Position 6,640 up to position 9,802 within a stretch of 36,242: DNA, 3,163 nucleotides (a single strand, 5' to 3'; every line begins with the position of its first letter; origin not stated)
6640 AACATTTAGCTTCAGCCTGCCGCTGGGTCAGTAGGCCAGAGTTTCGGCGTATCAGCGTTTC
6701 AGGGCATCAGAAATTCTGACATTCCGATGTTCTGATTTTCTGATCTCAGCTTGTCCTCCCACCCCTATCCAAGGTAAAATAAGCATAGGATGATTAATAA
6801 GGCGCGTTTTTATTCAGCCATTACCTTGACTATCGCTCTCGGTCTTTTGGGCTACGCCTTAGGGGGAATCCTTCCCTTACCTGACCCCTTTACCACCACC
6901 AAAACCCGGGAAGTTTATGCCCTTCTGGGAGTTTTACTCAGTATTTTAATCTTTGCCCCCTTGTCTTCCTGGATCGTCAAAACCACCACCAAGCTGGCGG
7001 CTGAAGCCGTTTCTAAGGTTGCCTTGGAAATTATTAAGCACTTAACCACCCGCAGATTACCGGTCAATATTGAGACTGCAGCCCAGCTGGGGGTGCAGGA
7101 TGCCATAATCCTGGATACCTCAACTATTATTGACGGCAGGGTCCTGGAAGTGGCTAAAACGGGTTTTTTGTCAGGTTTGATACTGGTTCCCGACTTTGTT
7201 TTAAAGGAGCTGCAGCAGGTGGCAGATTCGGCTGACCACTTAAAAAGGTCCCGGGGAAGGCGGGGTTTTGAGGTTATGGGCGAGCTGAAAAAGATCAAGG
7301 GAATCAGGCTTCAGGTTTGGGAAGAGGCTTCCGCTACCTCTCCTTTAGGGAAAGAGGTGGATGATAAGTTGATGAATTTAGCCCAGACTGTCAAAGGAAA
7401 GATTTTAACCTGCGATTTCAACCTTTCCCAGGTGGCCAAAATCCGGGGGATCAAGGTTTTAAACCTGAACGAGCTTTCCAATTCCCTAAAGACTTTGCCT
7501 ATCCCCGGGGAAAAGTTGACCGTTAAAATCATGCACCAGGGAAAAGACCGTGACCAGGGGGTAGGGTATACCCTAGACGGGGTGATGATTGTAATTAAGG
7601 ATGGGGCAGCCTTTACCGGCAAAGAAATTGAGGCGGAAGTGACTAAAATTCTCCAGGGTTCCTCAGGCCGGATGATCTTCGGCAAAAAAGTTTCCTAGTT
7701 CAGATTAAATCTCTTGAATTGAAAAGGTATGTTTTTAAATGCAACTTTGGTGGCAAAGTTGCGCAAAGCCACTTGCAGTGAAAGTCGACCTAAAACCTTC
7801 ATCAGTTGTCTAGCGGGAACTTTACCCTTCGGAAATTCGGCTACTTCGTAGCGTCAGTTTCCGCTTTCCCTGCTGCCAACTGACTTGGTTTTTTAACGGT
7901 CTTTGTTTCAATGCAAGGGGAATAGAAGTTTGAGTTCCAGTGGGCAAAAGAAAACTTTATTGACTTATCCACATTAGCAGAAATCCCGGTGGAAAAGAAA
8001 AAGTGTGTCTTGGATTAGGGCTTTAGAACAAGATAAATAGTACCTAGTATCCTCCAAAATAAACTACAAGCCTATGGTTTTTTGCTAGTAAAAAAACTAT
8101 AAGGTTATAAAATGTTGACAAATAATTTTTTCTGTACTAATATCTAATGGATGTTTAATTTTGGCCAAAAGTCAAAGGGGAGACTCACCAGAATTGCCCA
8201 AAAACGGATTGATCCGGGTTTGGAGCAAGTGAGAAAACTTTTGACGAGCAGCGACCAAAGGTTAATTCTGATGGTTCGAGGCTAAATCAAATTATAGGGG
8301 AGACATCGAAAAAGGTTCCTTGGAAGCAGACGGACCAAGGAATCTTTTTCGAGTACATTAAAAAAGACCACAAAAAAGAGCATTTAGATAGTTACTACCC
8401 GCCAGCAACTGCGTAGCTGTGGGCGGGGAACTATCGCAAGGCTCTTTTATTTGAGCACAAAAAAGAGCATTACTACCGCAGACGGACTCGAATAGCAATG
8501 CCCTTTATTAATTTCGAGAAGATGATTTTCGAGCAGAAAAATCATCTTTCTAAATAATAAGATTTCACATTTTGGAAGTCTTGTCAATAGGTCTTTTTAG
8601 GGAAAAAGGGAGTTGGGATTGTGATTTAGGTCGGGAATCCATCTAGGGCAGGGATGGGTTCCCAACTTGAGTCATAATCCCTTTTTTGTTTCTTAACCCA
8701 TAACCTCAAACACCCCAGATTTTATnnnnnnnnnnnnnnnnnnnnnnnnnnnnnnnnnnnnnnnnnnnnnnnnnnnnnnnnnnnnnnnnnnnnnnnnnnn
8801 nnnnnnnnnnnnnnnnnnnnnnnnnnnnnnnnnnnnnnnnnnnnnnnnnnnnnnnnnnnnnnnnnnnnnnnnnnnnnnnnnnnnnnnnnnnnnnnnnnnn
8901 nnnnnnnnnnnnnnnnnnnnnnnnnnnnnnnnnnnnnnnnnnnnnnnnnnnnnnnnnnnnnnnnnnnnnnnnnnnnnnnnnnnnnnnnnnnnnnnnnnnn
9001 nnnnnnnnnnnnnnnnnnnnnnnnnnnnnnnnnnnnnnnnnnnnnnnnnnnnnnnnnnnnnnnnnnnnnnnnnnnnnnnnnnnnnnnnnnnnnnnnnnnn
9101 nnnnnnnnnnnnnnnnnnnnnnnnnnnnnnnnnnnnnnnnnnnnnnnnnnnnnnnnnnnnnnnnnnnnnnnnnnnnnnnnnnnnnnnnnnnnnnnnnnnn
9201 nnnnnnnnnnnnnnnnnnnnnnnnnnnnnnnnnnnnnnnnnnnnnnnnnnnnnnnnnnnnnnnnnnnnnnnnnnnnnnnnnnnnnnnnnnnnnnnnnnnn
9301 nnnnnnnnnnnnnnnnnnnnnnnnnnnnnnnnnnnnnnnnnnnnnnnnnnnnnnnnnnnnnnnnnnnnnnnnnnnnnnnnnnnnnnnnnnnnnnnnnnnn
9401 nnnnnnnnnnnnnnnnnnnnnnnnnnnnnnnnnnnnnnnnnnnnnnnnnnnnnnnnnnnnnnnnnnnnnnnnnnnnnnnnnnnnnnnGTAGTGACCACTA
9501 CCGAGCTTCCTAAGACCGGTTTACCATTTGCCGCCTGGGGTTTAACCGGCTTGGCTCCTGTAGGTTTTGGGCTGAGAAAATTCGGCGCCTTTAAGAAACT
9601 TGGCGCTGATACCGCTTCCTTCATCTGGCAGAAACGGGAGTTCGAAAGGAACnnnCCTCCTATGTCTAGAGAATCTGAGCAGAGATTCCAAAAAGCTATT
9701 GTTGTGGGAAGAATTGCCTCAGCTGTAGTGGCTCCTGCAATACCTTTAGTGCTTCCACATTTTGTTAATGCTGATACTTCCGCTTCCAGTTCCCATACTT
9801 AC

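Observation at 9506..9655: Non-canonical sorting signal: LPxTG + short TM + basic stop-transfer + a further conserved tail ending in [FY][IL]WQ[KS]R[ED]F, at fixed length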

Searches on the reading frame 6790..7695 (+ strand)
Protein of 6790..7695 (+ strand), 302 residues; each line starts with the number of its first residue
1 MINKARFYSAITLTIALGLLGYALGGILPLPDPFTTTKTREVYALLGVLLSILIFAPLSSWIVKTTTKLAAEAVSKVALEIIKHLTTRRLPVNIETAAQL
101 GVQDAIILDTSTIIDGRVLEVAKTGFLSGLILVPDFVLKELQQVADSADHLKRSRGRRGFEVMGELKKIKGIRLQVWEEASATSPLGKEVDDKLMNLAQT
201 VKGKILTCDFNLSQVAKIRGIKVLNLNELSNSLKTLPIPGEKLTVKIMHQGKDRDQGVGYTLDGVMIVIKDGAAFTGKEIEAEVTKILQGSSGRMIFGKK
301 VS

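Call 12: search_protein_families(library=pfam, max_evalue=0.01, proteins=[window:6790-7695:+])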
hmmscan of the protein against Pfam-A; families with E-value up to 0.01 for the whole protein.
window:6790-7695:+ (302 aa): 3 families
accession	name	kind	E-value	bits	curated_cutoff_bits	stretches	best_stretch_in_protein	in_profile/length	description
PF01850.27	PIN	-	0.00016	22.7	23.6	1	106-217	1-119/120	PIN domain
PF01938.26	TRAM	-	0.00047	20.4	21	1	240-289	5-53/61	TRAM domain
PF13638.12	PIN_4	-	0.0031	18.3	21.9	1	106-225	1-130/132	PIN domain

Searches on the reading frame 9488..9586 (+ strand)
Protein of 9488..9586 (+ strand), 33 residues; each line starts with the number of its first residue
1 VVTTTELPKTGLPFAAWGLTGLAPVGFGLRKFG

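Call 56: search_protein_families(library=ncbifam, max_evalue=10, proteins=[window:9488-9586:+])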
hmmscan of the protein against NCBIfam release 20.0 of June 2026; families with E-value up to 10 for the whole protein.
seq(33 aa): 0 families

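Call 57: search_protein_families(library=pfam, max_evalue=10, proteins=[window:9488-9586:+])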
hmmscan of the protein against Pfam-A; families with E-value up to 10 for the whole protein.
seq(33 aa): 0 families

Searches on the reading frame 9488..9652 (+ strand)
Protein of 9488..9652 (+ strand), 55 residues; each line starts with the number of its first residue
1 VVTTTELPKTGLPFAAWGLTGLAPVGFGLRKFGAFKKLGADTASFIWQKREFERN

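Call 9: search_protein_families(library=ncbifam, max_evalue=10, proteins=[window:9506-9652:+])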
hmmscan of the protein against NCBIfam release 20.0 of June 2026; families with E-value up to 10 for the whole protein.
seq(49 aa): 0 families

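Call 10: search_protein_families(library=pfam, max_evalue=10, proteins=[window:9506-9652:+])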
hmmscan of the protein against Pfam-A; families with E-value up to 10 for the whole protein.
seq(49 aa): 0 families

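Call 16: find_homologous_proteins(query=A2, max_evalue=0.01)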
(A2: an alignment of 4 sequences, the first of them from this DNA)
Query A2 (4 sequences): 2 candidates shared short words with the query, none scored E <= 0.01.

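Call 23: search_protein_representatives(alignment_id=A2)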
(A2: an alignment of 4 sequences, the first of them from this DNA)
Query: 4 sequences, 49 profile positions. Proteins with E-value up to 0.001 (for the whole library): 345; up to 1e-10: 85; up to 1e-30: 0. The best 150 are listed.
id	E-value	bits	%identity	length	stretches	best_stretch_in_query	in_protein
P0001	5.4e-27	109.4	-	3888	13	9-32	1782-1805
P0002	4.3e-22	93.7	-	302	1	1-49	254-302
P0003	3.2e-21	90.9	-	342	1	1-48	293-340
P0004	2.7e-20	87.9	-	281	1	1-48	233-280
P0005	3.9e-19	84.3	-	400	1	1-48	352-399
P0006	3.3e-18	81.3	-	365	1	1-48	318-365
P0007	3.3e-18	81.3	-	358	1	1-48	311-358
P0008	3.5e-18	81.2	-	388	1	1-48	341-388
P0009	4.0e-18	81.0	-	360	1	1-49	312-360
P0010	6.0e-18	80.4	-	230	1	1-48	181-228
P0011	6.1e-18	80.4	-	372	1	1-48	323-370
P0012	6.4e-18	80.3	-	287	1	1-48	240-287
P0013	3.0e-17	78.2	-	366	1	1-48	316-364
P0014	3.5e-17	78.0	-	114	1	1-48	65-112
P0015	4.2e-17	77.7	-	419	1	1-48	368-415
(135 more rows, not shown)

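Call 28: find_homologous_proteins(query=A3, max_evalue=0.001)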
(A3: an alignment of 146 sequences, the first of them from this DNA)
Query A3 (146 sequences) (49 aa, profile of the alignment): 9 proteins with E <= 0.001 among 161 candidates.
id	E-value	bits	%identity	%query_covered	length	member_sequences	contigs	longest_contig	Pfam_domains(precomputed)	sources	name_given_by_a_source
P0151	2.3e-18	84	49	96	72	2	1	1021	-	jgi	-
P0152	1.9e-17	81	38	96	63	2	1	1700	-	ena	-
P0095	2.2e-17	81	53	96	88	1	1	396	-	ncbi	-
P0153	4.1e-17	80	41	100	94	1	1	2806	-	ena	-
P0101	4.4e-17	80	45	96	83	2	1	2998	-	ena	-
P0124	1.1e-16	78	45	96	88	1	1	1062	-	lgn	-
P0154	3.6e-16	77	43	96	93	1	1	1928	-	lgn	-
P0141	2.0e-15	74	36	100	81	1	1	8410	-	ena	-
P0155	1.2e-14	72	43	96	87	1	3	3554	-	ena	-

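Call 56: search_protein_families(library=ncbifam, max_evalue=10, proteins=[window:9488-9652:+])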
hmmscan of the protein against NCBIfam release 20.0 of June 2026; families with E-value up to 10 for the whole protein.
seq(55 aa): 0 families

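Call 57: search_protein_families(library=pfam, max_evalue=10, proteins=[window:9488-9652:+])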
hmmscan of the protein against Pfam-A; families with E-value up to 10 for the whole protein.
seq(55 aa): 0 families
